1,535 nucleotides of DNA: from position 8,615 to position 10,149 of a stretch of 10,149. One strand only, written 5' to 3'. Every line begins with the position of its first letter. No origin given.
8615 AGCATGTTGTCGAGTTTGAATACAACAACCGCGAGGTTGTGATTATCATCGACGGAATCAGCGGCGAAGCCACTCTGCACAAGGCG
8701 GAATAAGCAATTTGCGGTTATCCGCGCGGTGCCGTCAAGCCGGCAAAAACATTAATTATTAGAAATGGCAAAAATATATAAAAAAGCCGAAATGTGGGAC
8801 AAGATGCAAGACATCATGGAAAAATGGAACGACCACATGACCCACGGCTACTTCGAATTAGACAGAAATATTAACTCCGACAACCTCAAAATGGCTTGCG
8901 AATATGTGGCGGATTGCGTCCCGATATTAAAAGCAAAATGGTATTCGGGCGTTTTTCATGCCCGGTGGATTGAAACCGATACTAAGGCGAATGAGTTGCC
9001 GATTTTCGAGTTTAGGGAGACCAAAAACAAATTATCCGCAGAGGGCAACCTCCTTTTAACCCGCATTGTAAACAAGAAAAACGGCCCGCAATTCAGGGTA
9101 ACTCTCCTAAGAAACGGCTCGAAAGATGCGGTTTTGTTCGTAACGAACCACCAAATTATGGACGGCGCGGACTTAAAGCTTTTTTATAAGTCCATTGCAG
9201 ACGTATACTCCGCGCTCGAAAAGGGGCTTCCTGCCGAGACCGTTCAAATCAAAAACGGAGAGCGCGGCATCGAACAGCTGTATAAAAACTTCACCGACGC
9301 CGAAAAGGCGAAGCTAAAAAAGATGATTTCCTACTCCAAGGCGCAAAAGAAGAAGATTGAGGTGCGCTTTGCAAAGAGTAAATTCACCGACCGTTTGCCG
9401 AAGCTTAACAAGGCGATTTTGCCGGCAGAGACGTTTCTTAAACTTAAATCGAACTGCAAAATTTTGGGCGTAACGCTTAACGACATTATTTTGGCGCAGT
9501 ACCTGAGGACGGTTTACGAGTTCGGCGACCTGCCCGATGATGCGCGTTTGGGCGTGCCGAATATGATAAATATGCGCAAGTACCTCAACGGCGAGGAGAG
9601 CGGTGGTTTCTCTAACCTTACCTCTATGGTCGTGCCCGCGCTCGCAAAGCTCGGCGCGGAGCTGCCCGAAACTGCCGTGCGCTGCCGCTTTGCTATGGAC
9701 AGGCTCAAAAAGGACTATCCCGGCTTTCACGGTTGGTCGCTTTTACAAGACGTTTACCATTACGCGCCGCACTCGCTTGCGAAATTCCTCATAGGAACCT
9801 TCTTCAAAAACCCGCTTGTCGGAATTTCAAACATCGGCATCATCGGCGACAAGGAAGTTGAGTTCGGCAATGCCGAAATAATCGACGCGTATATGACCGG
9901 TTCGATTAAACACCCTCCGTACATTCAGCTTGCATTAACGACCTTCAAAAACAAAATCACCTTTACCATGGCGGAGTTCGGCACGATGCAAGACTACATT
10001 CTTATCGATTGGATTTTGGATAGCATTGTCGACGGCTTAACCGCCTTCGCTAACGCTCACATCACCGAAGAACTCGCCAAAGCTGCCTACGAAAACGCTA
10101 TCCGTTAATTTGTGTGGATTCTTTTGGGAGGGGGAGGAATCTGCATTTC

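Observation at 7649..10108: ECF sigma / PepSY-anti-sigma / HxxxDG acyltransferase three-gene module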

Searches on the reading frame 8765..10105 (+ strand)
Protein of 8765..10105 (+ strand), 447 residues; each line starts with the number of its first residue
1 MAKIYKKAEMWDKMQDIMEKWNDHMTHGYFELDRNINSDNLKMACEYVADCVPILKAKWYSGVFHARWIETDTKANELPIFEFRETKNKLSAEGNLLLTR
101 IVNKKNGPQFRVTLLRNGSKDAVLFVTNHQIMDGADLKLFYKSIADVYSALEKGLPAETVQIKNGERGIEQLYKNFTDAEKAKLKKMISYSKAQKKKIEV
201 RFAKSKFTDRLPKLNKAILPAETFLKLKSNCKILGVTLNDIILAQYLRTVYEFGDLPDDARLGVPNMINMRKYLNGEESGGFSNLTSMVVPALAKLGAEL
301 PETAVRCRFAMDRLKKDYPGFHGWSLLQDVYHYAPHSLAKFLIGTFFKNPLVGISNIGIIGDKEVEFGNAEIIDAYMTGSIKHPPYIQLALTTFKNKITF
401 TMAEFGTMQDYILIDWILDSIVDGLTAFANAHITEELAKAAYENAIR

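Call 3: search_protein_families(library=pfam, proteins=[window:8765-10105:+], max_evalue=1)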
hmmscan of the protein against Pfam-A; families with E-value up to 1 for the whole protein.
window:8765-10105:+ (447 aa): 4 families
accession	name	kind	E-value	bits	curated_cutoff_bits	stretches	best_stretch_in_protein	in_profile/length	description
PF00668.25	Condensation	-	4.8e-08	32.6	30.6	1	26-245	29-258/456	Condensation domain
PF07247.17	AATase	-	0.0011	18.1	22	1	101-152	133-188/500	Alcohol acetyltransferase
PF06974.18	WS_DGAT_C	-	0.045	14.2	20.7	1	292-403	11-121/145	WS/DGAT C-terminal domain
PF24580.1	DUF7607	-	0.12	13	27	1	194-252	39-105/110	Domain of unknown function (DUF7607)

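Call 4: search_protein_families(library=ncbifam, proteins=[window:8765-10105:+], max_evalue=1)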
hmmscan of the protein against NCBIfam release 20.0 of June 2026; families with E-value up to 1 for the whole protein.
window:8765-10105:+ (447 aa): 4 families
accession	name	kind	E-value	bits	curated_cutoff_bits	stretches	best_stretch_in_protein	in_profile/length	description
NF038078.1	NRPS_MxcG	equivalog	2.4e-05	21.8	2300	1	98-267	104-271/1442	myxochelin non-ribosomal peptide synthetase MxcG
NF004282.0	PRK05691.1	subfamily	0.00021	17.4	4090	1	103-268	782-951/4334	non-ribosomal peptide synthase/polyketide synthase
TIGR02946.1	acyl_WS_DGAT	subfamily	0.068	12.1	309.95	1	190-402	213-425/453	wax ester/triacylglycerol synthase family O-acyltransferase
NF004231.0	PRK05679.1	subfamily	0.12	11.8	129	1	73-138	22-89/213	pyridoxal 5'-phosphate synthase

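Call 5: find_encoding_contigs(protein=window:8765-10105:+, flank=10000, max_places=10)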
Protein window:8765-10105:+ (447 aa): no gene with exactly this product is on record in the collection.

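Call 6: find_homologous_proteins(query=window:8765-10105:+)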
Query window:8765-10105:+ (447 aa): 42 proteins with E <= 0.001 among 8000 candidates.
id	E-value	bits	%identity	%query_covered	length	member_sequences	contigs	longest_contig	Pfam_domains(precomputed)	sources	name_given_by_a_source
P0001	0.0e+0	1018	100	100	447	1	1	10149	PF00668.26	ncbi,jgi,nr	ncbi:MAG: condensation domain-containing protein [Christensenellaceae bacterium]|jgi:NRPS condensati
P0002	2.3e-123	430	48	98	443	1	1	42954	-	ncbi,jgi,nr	ncbi:MAG: hypothetical protein LBE09_06265 [Christensenellaceae bacterium]|jgi:NRPS condensation-lik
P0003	4.6e-118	413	47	96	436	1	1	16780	-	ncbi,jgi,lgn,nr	ncbi:MAG: hypothetical protein LBF68_04915 [Christensenellaceae bacterium]|jgi:NRPS condensation-lik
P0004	1.1e-117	412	46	97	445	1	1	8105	-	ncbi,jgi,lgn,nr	ncbi:MAG: hypothetical protein LBU04_00070 [Christensenellaceae bacterium]|jgi:NRPS condensation-lik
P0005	1.7e-116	408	46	96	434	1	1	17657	PF00668.26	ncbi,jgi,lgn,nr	ncbi:MAG: hypothetical protein LBF12_03880 [Christensenellaceae bacterium]|jgi:NRPS condensation-lik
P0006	2.2e-112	394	44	94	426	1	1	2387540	PF00668.26,PF06974.19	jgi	jgi:Uncharacterized protein containing a NRPS condensation (elongation) domain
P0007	1.2e-105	372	44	94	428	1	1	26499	PF00668.26,PF06974.19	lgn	-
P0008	5.2e-104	366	44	94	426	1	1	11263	PF00668.26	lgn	-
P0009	1.3e-103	365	43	95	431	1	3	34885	PF00668.26,PF06974.19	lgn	-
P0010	1.4e-103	365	43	94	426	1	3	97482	PF00668.26,PF06974.19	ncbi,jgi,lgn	jgi:NRPS condensation-like uncharacterized protein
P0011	3.8e-102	360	42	95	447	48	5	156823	-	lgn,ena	-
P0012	1.4e-101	358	40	96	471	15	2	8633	PF00668.26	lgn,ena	-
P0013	4.2e-101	357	43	90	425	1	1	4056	PF00668.26,PF06974.19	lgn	-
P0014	5.8e-101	356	43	94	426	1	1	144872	PF00668.26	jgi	-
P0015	3.2e-100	354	42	96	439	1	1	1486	-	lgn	-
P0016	6.6e-100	353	42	94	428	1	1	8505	PF06974.19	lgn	-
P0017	1.7e-99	352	43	95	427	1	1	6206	PF06974.19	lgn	-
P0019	3.7e-97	344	43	95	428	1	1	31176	PF06974.19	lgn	-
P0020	3.0e-96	341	41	96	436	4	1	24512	PF06974.19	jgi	jgi:NRPS condensation-like uncharacterized protein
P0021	4.1e-96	340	42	94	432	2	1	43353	PF00668.26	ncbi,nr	ncbi:MAG: hypothetical protein PHI19_00295 [Clostridia bacterium]|nr:hypothetical protein [Clostridi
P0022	8.0e-96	340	41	95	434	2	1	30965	PF06974.19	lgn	-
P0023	3.4e-94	334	40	95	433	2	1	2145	PF00668.26,PF06974.19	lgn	-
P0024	5.7e-94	333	40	94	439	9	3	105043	PF00668.26,PF06974.19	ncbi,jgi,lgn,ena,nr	ncbi:MAG TPA: WS/DGAT domain-containing protein [Clostridia bacterium]|nr:WS/DGAT domain-containing 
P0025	9.3e-94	333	41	95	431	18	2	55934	PF00668.26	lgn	-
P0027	1.5e-92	329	40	94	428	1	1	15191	PF06974.19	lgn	-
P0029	2.0e-91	325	41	91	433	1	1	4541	PF00668.26,PF06974.19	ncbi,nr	ncbi:MAG: WS/DGAT domain-containing protein [Clostridia bacterium]|nr:WS/DGAT domain-containing prot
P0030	2.4e-90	321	39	99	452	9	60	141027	PF00668.26,PF06974.19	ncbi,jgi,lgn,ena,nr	ncbi:MAG: condensation domain-containing protein [Christensenellales bacterium]|jgi:NRPS condensatio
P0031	2.5e-90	321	41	94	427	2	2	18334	PF00668.26,PF16911.11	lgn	-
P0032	1.5e-89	319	40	95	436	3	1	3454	PF00668.26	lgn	-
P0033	6.4e-87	310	39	95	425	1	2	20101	PF00668.26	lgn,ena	-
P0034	1.1e-85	306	39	94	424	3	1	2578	PF00668.26,PF16911.11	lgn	-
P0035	2.5e-85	305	38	95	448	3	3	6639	PF00668.26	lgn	-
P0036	2.6e-64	236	33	96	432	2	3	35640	PF00668.26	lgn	-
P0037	1.9e-63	233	33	92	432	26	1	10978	PF00668.26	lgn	-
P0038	3.4e-50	189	30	94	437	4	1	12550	PF00668.26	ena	-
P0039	4.3e-49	186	32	93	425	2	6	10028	PF00668.26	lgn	-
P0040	2.6e-47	180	29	90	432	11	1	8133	PF00668.26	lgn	-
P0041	1.6e-44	171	29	94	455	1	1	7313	PF00668.26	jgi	jgi:NRPS condensation-like uncharacterized protein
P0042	2.4e-37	147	27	90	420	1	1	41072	PF00668.26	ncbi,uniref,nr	ncbi:module of peptide synthetase [Listeria costaricensis]|uniref:module of peptide synthetase n=1 T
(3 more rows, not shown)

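Call 7: find_encoding_contigs(protein=P0002, flank=5000, max_places=2)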
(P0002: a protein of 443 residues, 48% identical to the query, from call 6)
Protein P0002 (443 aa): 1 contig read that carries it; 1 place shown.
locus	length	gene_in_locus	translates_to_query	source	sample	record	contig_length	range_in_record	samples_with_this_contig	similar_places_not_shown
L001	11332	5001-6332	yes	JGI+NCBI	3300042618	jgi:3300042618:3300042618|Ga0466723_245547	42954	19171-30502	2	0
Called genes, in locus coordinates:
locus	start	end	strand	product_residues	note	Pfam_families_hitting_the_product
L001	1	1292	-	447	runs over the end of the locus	PF13173:AAA_14, PF13635:DUF4143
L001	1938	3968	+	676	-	PF09479:Flg_new, PF13306:LRR_5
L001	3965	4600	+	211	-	PF04263:TPK_catalytic, PF04265:TPK_B1_binding (weak)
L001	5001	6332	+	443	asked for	-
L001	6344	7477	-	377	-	PF03845:Spore_permease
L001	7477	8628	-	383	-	PF25198:Spore_GerAC_N, PF05504:Spore_GerAC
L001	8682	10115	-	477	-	PF03323:GerA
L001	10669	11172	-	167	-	-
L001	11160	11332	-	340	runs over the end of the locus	PF03602:Cons_hypoth95, PF05175:MTS, PF01467:CTP_transf_like, PF08218:Citrate_ly_lig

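Call 8: find_encoding_contigs(protein=P0006, flank=5000, max_places=2)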
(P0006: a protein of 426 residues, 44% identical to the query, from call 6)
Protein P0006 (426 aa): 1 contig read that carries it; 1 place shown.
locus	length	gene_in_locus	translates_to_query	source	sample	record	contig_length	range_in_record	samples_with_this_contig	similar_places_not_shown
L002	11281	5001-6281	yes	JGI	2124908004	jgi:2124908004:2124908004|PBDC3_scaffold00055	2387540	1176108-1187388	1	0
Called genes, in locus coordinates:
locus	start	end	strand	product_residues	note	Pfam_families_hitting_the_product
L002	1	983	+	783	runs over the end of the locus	-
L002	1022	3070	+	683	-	-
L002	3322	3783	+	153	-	-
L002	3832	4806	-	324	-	PF02690:Na_Pi_cotrans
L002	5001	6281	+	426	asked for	PF00668:Condensation, PF06974:WS_DGAT_C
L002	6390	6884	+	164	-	PF02664:LuxS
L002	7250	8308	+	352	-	-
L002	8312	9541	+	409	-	PF01553:Acyltransferase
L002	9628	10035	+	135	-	-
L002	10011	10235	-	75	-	-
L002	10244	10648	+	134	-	PF01943:Polysacc_synt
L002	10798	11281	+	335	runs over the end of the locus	PF03023:MurJ, PF01554:MatE (weak)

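Call 9: find_encoding_contigs(protein=P0030, flank=5000, max_places=3)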
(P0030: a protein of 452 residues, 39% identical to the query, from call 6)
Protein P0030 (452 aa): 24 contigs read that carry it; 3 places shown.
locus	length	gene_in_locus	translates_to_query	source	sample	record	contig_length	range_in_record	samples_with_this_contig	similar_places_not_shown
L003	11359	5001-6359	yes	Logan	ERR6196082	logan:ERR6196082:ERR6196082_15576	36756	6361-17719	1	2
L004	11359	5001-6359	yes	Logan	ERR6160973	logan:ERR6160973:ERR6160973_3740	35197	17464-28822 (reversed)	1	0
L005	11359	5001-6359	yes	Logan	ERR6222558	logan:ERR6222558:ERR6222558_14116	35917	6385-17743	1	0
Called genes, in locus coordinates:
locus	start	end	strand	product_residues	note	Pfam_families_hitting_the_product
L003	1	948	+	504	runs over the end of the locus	PF14450:FtsA (faint), PF02541:Ppx-GppA, PF21447:Ppx-GppA_III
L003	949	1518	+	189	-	PF02545:Maf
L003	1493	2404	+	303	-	PF06723:MreB_Mbl, PF00022:Actin (faint), PF14450:FtsA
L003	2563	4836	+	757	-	-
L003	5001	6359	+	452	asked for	PF00668:Condensation, PF06974:WS_DGAT_C (faint)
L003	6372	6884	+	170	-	PF02664:LuxS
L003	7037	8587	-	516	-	PF13347:MFS_2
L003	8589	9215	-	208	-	PF13306:LRR_5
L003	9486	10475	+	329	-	PF08240:ADH_N (weak), PF00107:ADH_zinc_N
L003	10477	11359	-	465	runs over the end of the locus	PF01225:Mur_ligase, PF08245:Mur_ligase_M, PF02875:Mur_ligase_C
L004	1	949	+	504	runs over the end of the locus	PF14450:FtsA (faint), PF02541:Ppx-GppA, PF21447:Ppx-GppA_III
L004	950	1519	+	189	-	PF02545:Maf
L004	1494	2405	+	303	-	PF06723:MreB_Mbl, PF00022:Actin (faint), PF14450:FtsA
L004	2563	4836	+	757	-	-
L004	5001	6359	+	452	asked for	PF00668:Condensation, PF06974:WS_DGAT_C (faint)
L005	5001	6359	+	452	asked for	PF00668:Condensation, PF06974:WS_DGAT_C (faint)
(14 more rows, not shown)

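Call 11: find_encoding_contigs(protein=P0003, flank=5000, max_places=1)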
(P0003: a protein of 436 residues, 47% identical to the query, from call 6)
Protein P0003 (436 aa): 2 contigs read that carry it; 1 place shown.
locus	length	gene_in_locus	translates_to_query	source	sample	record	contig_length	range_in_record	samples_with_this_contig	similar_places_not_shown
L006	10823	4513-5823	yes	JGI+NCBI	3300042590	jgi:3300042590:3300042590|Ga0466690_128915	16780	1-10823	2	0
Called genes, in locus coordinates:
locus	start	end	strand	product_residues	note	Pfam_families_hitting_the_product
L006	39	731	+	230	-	-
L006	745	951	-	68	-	-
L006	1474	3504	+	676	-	PF09479:Flg_new, PF13306:LRR_5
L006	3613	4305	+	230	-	PF04263:TPK_catalytic, PF04265:TPK_B1_binding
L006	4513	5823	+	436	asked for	-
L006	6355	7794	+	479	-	PF03706:LPG_synthase_TM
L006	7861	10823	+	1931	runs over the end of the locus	-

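Call 12: find_encoding_contigs(protein=P0005, flank=5000, max_places=1)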
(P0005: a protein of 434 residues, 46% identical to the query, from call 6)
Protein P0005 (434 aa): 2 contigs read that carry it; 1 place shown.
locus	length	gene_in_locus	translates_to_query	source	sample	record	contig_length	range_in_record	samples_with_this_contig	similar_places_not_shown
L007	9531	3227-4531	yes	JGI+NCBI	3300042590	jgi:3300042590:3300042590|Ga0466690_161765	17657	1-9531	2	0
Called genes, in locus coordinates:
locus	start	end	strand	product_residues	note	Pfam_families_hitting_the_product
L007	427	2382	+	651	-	PF09479:Flg_new, PF13306:LRR_5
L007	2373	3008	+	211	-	PF04263:TPK_catalytic, PF04265:TPK_B1_binding (weak)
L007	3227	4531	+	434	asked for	PF00668:Condensation (weak)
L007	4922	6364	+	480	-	PF03706:LPG_synthase_TM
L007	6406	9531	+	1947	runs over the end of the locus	-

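Call 13: find_encoding_contigs(protein=P0004, flank=5000, max_places=1)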
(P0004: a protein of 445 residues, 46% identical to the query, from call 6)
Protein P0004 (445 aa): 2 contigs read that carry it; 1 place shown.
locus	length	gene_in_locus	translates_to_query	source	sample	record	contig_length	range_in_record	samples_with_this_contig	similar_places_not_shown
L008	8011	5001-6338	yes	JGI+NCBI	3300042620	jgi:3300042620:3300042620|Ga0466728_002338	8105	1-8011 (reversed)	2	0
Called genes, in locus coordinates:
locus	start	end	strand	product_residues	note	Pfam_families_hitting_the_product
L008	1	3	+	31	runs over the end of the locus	?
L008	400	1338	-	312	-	PF08843:AbiEii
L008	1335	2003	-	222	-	-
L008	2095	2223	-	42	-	-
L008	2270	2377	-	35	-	-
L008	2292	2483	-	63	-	-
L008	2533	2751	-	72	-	-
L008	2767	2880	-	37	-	-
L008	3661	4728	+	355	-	PF02540:NAD_synthase (weak), PF03054:tRNA_Me_trans, PF20259:tRNA_Me_trans_M, PF20258:tRNA_Me_trans_C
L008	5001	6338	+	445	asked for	-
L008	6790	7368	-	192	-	PF00072:Response_reg, PF03861:ANTAR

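Call 16: find_related_loci(query=A1, collection=genome_contigs, flank=6000)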
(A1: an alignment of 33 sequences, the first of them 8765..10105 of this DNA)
Query A1 (447 aa) in genome_contigs; peptide patterns used: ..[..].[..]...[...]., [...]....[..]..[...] (x = any residue, [..] = any of these).
134 stretches matched a pattern; 113 encode a relative of the query (tblastn E <= 1e-3); the best 80 are kept; 80 distinct loci.
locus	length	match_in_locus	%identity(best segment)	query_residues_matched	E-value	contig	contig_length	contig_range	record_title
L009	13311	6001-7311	48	7-443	1e-128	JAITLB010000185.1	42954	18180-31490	MAG: Christensenellaceae bacterium isolate Pcl387_bin85 k119_1031213, whole genome shotgun sequence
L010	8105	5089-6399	46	2-438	3e-123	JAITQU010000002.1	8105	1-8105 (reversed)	MAG: Christensenellaceae bacterium isolate Roe453_bin112 k119_2988173, whole genome shotgun sequence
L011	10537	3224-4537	46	3-440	5e-122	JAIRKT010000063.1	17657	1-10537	MAG: Christensenellaceae bacterium isolate Cc175_bin14 k119_1174267, whole genome shotgun sequence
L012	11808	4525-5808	47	8-435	2e-121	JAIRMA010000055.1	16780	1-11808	MAG: Christensenellaceae bacterium isolate Cc175_bin76 k119_239050, whole genome shotgun sequence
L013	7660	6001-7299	41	8-440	4e-108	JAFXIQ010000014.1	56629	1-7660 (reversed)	MAG: Clostridia bacterium isolate RGIG6449 Sheep_Rectum.Co__c812588, whole genome shotgun sequence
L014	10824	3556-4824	42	8-431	1e-106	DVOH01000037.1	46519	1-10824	MAG TPA_asm: Candidatus Stercoripulliclostridium merdipullorum isolate 23406 CHK104__C486012_L46519_ERR2241852, whole ge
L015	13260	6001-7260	42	8-428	2e-99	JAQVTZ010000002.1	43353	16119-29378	MAG: Clostridia bacterium isolate STF1_44 NODE_1699_length_43353_cov_6.277865_Sandtown_F1, whole genome shotgun sequence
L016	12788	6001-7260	40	7-429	1e-98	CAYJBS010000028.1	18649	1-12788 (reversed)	MAG TPA_asm: uncultured Christensenella sp. isolate ERP122455_co1_162 genome assembly, contig: NODE_512_length_18649_cov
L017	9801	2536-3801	42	7-429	2e-96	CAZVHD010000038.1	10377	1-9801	MAG TPA_asm: uncultured Christensenella sp. isolate SRP252850_co1_273 genome assembly, contig: NODE_12334_length_10377_c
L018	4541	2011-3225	41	3-410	2e-96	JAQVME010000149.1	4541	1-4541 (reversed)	MAG: Clostridia bacterium isolate STF1_126 NODE_79554_length_4541_cov_2.426371_Sandtown_F1, whole genome shotgun sequenc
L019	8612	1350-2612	40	7-428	5e-96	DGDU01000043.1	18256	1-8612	MAG TPA_asm: Christensenella sp. UBA3944 UBA3944_contig_18230, whole genome shotgun sequence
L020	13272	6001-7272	39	7-431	6e-92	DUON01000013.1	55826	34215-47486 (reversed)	MAG TPA_asm: Clostridiales bacterium isolate AS08sgBPME_178 177025_AS08, whole genome shotgun sequence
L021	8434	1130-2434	40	5-440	4e-90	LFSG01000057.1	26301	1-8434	MAG: Clostridiales bacterium DTU072 scaffold23819, whole genome shotgun sequence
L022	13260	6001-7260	43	8-428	6e-108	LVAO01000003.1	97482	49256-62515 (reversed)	MAG: Clostridiales bacterium Firm_09 Firm_09_contig_2905, whole genome shotgun sequence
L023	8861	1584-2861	31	1-428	5e-65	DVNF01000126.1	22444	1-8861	MAG TPA_asm: Candidatus Stercoripulliclostridium merdigallinarum isolate 18911 MalCec4__C441605_L22444_SRR2134673, whole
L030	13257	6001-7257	31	7-429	1e-63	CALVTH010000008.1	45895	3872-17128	MAG: uncultured Clostridia bacterium isolate BRZ_LA__bin1 genome assembly, contig: BRZ_LA__NODE_440_length_45895_cov_10.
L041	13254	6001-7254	31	7-428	2e-62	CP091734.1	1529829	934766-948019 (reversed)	MAG: Clostridiales bacterium isolate nC29_bin.3.fa chromosome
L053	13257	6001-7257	30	7-429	6e-61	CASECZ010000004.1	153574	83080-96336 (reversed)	uncultured Clostridia bacterium isolate A31_L1_344344_idba_bin.52 genome assembly, contig: A31_L1_344344_idba_bin.52.fa_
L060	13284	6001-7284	30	7-435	3e-60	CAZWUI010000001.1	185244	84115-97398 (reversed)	MAG TPA_asm: uncultured Bacteroidaceae bacterium isolate SRP350583_co2_434 genome assembly, contig: NODE_20_length_18524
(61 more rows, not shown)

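Call 38: predict_structure(alignment_id=A1)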
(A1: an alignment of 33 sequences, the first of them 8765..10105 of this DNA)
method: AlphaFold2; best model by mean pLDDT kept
length: 447 residues; sequences in the alignment: 33
mean_pLDDT: 92.4   pTM: 0.91
mean pLDDT of the five models: 92.4, 92.0, 91.6, 91.2, 90.6
residues with pLDDT >= 90: 339; 70-90: 95; 50-70: 13; < 50: 0
segments of 3 or more residues with pLDDT < 50: none
pLDDT, mean of each block of 10 residues (from residue 1): 87 91 95 98 98 95 94 87 98 97 93 98 98 95 98 98 93 93 82 63 91 98 98 97 95 84 87 91 92 89 96 88 86 92 78 89 90 96 94 97 97 97 98 97 94
secondary structure, 60 per line:
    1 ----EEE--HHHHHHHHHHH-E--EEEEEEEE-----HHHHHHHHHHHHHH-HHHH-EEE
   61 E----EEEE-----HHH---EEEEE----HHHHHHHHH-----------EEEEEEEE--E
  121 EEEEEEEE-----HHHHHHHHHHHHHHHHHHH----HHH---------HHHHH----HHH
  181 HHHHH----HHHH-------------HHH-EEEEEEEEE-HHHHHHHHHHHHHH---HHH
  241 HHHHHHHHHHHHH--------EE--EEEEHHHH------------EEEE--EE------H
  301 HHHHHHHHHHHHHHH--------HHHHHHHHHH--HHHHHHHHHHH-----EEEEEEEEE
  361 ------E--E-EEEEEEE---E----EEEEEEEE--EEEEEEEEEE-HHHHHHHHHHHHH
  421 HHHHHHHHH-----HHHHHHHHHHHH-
elements in order: E5-7 H10-20 E25-32 H38-51 H53-56 E58-61 E66-69 E81-85 H90-98 E110-117 E120-128 H134-152 H169-173 H178-185 H190-193 E211-219 H221-234 H238-253 E266-269 H270-273 E286-289 H300-315 H324-333 H336-346 E352-360 E372-378 E387-394 E397-406 H408-429 H435-446
